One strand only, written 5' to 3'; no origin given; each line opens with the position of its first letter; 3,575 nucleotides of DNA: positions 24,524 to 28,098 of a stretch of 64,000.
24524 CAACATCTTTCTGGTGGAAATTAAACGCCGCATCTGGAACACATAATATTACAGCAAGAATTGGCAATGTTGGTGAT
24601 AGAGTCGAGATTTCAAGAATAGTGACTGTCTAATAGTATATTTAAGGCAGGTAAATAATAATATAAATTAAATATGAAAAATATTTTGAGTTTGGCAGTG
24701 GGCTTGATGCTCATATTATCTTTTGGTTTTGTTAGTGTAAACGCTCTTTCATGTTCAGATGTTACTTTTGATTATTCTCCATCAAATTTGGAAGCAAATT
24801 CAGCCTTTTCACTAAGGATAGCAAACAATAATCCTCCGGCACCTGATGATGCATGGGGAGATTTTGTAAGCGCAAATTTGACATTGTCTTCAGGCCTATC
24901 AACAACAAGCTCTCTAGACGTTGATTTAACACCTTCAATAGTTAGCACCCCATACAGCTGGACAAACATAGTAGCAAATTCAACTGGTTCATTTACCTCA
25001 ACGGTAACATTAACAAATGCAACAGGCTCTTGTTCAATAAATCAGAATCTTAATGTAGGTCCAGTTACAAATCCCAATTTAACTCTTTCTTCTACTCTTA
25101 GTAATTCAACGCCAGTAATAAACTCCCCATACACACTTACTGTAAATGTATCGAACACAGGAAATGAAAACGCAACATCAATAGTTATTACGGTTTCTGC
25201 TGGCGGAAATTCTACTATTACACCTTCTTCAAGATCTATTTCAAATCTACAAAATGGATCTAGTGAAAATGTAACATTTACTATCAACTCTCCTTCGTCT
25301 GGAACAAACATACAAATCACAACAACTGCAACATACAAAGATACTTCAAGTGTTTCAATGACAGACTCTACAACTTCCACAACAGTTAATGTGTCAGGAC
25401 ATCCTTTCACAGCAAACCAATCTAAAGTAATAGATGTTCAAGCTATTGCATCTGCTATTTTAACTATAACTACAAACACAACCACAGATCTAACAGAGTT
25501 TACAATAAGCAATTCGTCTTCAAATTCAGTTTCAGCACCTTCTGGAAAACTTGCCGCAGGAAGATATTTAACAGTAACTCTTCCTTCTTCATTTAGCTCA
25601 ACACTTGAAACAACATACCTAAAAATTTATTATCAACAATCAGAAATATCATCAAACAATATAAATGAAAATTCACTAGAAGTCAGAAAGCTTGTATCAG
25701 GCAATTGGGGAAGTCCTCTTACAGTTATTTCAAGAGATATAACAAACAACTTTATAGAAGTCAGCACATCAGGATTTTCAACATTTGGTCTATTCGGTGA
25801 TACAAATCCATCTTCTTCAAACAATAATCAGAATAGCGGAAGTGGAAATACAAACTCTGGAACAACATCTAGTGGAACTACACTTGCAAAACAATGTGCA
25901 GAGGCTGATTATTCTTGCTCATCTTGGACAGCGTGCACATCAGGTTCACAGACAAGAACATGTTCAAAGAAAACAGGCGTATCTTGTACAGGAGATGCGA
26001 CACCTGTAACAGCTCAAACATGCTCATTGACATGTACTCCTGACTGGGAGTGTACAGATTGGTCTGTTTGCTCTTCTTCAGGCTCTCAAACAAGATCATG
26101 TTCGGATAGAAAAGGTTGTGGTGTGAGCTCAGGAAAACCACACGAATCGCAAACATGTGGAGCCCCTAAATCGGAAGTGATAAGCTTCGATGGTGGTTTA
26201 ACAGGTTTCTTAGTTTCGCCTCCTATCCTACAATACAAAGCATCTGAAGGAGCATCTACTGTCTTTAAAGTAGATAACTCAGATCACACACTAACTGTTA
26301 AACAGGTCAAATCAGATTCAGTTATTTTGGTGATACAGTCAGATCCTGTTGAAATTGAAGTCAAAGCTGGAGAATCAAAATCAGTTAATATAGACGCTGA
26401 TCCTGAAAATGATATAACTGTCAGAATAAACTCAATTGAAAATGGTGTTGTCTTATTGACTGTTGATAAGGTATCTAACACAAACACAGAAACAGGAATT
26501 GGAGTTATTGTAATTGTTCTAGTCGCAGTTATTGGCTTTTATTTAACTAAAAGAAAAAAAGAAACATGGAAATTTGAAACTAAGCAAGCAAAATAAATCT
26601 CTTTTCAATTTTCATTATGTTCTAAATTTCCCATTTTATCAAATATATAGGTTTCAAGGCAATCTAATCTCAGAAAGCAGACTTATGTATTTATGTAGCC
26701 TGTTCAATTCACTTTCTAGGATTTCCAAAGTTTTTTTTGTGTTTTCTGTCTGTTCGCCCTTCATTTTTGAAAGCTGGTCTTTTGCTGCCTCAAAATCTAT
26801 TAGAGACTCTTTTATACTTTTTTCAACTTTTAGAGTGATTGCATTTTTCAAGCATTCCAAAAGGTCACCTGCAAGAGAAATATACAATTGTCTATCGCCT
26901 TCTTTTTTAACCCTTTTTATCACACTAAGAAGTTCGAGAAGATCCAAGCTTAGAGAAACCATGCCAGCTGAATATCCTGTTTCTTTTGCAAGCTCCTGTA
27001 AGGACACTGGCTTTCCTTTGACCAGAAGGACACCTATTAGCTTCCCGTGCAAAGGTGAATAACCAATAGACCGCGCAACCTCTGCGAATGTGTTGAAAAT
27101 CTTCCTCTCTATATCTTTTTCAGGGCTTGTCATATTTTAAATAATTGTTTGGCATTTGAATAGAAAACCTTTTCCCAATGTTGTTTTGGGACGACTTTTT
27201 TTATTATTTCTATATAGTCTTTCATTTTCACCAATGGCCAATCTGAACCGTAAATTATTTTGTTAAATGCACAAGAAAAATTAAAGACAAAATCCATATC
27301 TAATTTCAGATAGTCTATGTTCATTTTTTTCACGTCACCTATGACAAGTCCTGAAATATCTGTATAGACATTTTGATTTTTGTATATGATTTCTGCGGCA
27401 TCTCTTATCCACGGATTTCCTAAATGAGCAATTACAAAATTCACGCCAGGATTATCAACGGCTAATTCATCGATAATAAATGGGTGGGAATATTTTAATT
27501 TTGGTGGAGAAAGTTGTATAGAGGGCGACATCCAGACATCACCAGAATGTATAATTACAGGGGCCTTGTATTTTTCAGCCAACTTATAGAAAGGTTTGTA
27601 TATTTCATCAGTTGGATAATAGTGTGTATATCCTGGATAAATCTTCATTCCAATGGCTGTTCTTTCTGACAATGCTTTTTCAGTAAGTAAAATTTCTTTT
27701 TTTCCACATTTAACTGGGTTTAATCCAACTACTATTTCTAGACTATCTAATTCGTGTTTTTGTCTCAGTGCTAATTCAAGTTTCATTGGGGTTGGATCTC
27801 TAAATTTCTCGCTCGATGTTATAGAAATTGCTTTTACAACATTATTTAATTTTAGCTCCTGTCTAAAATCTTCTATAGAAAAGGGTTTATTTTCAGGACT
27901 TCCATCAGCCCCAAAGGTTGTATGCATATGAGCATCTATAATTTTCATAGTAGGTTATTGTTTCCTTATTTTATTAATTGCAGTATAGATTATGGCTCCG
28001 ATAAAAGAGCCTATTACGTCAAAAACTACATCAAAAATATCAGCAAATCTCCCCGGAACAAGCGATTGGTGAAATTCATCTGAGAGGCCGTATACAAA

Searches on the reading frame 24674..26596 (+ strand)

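Call 53: search_protein_families(library=pfam, max_evalue=0.0001, proteins=[window:24674-26596:+])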
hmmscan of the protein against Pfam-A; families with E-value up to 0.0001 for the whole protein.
window:24674-26596:+ (640 aa): 1 family
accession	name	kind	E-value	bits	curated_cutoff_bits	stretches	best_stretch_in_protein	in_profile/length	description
PF07705.17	CARDB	-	6.3e-09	36.4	22.7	1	133-219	1-83/101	CARDB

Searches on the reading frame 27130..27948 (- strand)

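Call 53: search_protein_families(library=pfam, max_evalue=0.0001, proteins=[window:27130-27948:-])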
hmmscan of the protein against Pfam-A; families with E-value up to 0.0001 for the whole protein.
window:27130-27948:- (272 aa): 1 family
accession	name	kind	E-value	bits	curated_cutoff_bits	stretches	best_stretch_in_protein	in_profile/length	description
PF04909.20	Amidohydro_2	-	1.9e-25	90.6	26.4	1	89-271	98-288/289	Amidohydrolase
